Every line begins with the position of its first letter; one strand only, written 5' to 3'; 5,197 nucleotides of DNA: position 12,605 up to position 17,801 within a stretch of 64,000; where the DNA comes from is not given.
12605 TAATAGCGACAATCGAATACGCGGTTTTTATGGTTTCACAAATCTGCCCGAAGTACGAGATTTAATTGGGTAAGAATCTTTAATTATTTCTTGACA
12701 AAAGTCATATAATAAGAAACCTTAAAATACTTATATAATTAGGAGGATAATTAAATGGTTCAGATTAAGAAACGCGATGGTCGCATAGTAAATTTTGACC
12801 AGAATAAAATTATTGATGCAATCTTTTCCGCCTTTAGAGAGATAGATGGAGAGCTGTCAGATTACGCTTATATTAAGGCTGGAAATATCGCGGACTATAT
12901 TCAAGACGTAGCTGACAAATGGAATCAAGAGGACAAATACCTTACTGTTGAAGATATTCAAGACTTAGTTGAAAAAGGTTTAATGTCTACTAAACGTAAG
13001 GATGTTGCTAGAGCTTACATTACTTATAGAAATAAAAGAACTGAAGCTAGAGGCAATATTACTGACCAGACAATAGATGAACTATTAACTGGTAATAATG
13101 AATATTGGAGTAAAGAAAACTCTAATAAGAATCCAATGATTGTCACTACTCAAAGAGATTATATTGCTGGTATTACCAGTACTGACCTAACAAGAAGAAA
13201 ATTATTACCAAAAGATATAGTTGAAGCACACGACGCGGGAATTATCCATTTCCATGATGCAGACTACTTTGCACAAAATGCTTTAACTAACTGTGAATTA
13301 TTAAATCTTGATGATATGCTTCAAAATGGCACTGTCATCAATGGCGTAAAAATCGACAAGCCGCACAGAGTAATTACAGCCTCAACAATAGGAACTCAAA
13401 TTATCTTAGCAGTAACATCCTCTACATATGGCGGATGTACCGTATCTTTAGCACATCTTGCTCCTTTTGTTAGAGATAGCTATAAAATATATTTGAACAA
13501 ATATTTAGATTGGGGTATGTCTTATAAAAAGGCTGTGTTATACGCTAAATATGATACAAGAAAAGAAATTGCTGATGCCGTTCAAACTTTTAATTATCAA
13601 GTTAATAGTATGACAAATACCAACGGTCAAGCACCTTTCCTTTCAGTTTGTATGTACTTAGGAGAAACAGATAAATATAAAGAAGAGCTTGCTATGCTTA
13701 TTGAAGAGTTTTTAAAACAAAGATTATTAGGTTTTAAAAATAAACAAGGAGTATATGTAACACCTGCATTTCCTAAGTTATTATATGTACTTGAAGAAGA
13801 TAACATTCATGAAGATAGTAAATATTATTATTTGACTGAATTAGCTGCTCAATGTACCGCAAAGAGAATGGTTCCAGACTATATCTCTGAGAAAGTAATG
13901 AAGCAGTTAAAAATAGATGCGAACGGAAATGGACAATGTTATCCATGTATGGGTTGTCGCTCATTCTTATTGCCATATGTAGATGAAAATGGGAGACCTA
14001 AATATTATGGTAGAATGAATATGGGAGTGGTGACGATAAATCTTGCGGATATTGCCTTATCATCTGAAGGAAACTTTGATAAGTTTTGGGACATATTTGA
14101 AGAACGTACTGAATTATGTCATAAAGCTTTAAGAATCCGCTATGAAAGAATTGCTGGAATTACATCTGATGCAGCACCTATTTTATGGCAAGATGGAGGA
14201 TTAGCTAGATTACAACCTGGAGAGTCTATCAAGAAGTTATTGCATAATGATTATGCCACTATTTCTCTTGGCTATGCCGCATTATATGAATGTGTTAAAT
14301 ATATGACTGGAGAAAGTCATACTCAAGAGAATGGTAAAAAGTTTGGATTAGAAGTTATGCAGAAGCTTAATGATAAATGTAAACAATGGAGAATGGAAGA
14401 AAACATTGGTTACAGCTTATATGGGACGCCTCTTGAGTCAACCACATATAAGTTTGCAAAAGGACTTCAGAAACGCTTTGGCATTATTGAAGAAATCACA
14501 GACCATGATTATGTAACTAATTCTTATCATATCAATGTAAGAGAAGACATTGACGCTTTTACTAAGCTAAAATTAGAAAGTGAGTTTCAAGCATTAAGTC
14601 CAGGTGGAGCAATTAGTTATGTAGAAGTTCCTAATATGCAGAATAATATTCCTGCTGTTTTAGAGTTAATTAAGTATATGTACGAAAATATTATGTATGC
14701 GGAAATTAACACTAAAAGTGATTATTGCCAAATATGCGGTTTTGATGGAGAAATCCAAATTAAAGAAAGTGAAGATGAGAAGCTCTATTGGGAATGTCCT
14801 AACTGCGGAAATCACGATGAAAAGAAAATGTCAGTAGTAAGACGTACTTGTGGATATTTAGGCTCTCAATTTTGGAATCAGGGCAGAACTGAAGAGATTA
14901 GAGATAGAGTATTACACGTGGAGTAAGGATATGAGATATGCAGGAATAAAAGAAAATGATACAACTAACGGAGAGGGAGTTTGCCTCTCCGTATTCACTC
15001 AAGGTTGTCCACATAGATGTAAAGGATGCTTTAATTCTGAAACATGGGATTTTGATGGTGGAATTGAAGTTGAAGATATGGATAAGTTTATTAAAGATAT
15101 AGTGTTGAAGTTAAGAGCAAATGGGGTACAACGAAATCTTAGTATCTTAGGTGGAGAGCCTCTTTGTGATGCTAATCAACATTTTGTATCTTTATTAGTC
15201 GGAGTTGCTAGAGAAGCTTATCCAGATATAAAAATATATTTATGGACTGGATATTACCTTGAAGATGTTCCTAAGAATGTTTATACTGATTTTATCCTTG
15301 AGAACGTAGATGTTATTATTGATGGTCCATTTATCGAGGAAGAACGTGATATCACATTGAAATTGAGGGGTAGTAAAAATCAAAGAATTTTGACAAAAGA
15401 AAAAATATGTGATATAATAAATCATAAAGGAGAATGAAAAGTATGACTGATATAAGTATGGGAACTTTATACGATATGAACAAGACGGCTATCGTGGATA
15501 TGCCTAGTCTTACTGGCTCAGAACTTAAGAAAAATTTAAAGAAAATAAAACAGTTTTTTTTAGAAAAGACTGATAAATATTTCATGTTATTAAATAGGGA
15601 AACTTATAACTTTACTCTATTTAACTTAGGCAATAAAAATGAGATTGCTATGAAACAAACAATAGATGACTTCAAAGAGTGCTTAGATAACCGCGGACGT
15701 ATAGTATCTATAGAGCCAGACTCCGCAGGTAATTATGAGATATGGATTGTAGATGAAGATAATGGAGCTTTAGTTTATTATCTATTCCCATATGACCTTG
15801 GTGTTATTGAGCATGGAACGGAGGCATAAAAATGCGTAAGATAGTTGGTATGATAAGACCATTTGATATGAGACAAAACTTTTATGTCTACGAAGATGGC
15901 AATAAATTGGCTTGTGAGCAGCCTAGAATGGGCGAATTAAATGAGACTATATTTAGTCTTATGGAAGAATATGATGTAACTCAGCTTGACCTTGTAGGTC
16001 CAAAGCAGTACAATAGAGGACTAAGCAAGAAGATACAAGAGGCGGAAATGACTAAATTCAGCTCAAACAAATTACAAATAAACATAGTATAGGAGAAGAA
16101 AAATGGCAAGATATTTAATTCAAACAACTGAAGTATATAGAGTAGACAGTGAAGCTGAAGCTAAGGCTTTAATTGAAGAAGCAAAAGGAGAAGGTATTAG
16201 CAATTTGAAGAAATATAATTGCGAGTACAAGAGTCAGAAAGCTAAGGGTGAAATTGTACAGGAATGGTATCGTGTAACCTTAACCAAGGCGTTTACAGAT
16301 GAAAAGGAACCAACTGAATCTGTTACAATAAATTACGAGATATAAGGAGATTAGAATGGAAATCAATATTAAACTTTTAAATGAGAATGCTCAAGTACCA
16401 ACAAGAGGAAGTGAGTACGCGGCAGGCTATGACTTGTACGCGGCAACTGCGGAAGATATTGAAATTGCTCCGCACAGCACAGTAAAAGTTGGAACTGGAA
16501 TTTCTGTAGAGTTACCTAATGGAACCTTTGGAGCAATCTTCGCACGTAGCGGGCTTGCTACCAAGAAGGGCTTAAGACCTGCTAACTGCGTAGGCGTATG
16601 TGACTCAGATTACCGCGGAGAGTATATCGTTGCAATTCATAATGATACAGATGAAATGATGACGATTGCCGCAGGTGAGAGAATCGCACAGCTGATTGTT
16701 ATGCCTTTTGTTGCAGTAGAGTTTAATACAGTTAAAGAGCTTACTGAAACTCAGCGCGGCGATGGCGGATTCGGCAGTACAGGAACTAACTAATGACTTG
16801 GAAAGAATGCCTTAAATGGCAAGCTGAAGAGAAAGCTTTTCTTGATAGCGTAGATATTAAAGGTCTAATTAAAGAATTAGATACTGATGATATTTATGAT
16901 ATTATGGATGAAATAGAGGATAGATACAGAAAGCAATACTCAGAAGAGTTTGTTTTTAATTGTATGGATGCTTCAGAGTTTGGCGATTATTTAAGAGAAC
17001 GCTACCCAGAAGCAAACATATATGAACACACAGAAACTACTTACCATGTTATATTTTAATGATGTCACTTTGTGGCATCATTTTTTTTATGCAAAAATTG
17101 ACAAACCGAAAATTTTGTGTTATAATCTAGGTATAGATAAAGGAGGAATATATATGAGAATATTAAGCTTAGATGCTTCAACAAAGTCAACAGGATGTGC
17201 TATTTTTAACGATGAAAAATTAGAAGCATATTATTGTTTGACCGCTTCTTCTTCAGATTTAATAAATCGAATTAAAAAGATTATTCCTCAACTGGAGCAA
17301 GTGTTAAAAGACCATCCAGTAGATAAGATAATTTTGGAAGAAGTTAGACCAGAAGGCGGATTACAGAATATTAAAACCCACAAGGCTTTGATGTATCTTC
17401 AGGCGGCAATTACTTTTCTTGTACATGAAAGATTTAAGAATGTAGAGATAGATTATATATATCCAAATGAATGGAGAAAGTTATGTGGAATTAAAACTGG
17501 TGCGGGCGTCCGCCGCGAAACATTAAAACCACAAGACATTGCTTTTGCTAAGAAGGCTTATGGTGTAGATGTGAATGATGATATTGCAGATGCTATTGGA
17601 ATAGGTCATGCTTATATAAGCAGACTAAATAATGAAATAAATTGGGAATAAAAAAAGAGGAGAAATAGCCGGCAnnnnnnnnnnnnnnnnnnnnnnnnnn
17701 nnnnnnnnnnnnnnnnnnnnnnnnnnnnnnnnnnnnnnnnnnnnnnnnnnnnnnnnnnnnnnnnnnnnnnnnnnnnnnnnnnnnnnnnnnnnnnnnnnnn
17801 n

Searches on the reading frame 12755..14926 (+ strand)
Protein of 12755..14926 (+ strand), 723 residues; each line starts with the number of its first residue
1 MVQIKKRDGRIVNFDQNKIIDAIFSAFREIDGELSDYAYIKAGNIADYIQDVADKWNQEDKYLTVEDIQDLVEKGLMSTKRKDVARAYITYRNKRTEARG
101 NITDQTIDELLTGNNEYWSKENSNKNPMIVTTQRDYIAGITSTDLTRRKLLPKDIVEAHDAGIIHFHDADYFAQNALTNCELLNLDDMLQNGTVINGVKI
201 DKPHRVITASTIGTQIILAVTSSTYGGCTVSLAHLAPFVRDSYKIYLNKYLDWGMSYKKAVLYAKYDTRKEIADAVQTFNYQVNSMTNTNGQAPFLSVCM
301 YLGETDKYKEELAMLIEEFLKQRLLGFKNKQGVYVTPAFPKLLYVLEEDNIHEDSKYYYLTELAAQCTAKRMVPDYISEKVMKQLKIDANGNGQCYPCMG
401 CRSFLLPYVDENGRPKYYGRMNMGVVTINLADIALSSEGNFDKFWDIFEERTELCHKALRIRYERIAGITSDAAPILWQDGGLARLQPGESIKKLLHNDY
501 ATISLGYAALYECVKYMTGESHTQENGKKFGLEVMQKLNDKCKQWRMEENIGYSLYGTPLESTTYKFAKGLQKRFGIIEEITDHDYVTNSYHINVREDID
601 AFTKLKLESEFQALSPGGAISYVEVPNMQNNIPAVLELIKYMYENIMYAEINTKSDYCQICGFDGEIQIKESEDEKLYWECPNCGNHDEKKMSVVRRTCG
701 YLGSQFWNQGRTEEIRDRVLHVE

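Call 28: search_protein_families(library=phrogs, proteins=[window:12755-14926:+], max_evalue=0.001)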
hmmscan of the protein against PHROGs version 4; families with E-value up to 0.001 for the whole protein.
window:12755-14926:+ (723 aa): 5 families
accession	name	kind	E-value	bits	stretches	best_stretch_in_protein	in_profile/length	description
phrog_487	-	moron, auxiliary metabolic gene and host takeover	4.4e-214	713.8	1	2-722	4-713/718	NrdD-like anaerobic ribonucleotide reductase large subunit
phrog_4218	-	DNA, RNA and nucleotide metabolism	7.3e-107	358.3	1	398-721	10-332/333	anaerobic ribonucleoside reductase large subunit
phrog_26446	-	DNA, RNA and nucleotide metabolism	8.8e-31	107.8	2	528-667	205-348/761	anaerobic ribonucleoside reductase large subunit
phrog_29160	-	DNA, RNA and nucleotide metabolism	2.5e-24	87.3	1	561-721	3-155/158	anaerobic ribonucleoside reductase large subunit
phrog_36488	-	unknown function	2.1e-05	25.6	1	1-93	1-84/99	-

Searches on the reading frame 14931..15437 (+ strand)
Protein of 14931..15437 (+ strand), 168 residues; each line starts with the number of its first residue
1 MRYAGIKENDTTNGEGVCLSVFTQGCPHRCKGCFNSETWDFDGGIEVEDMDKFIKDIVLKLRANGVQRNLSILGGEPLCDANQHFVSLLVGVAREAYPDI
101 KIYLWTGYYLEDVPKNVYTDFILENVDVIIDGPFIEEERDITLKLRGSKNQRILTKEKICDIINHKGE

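Call 28: search_protein_families(library=phrogs, proteins=[window:14931-15437:+], max_evalue=0.001)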
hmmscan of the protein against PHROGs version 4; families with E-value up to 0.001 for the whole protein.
window:14931-15437:+ (168 aa): 3 families
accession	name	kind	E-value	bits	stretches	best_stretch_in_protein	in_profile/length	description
phrog_626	-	DNA, RNA and nucleotide metabolism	5.5e-45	153.9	1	1-159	1-156/164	anaerobic ribonucleotide reductase small subunit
phrog_2076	-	moron, auxiliary metabolic gene and host takeover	6.2e-07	30.2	1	14-84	30-103/247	QueE-like radical SAM domain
phrog_20267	-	DNA, RNA and nucleotide metabolism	1.4e-06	29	1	104-157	1-49/61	anaerobic ribonucleoside reductase small subunit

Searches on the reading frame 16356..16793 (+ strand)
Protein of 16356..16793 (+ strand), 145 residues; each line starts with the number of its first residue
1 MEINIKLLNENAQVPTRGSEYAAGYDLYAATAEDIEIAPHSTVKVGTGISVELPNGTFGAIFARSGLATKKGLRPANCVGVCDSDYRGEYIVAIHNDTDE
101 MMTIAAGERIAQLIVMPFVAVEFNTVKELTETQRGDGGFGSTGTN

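Call 28: search_protein_families(library=phrogs, proteins=[window:16356-16793:+], max_evalue=0.001)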
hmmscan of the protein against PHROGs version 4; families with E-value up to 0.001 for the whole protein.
window:16356-16793:+ (145 aa): 2 families
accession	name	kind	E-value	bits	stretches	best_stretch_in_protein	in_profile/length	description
phrog_135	-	DNA, RNA and nucleotide metabolism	2.2e-58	199.9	1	3-145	147-292/463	dUTPase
phrog_1663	-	DNA, RNA and nucleotide metabolism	0.00021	21.5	1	33-116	110-192/303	dCTP deaminase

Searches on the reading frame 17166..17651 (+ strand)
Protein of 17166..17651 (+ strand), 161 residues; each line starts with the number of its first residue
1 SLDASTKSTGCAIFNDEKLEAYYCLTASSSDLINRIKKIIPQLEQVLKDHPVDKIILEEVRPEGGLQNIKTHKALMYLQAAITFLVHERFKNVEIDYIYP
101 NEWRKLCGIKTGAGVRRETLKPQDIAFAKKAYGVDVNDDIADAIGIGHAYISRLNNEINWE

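Call 28: search_protein_families(library=phrogs, proteins=[window:17166-17651:+], max_evalue=0.001)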
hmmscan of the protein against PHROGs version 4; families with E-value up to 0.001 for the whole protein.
window:17166-17651:+ (161 aa): 3 families
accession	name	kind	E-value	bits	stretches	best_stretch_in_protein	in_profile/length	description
phrog_159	-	DNA, RNA and nucleotide metabolism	5.6e-16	59.4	1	1-157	92-253/330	RuvC-like Holliday junction resolvase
phrog_827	-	DNA, RNA and nucleotide metabolism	2.9e-13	51.3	1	1-152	5-157/161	Holliday junction resolvase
phrog_1770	-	DNA, RNA and nucleotide metabolism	4e-05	24.6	1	3-156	10-153/158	Holliday junction resolvase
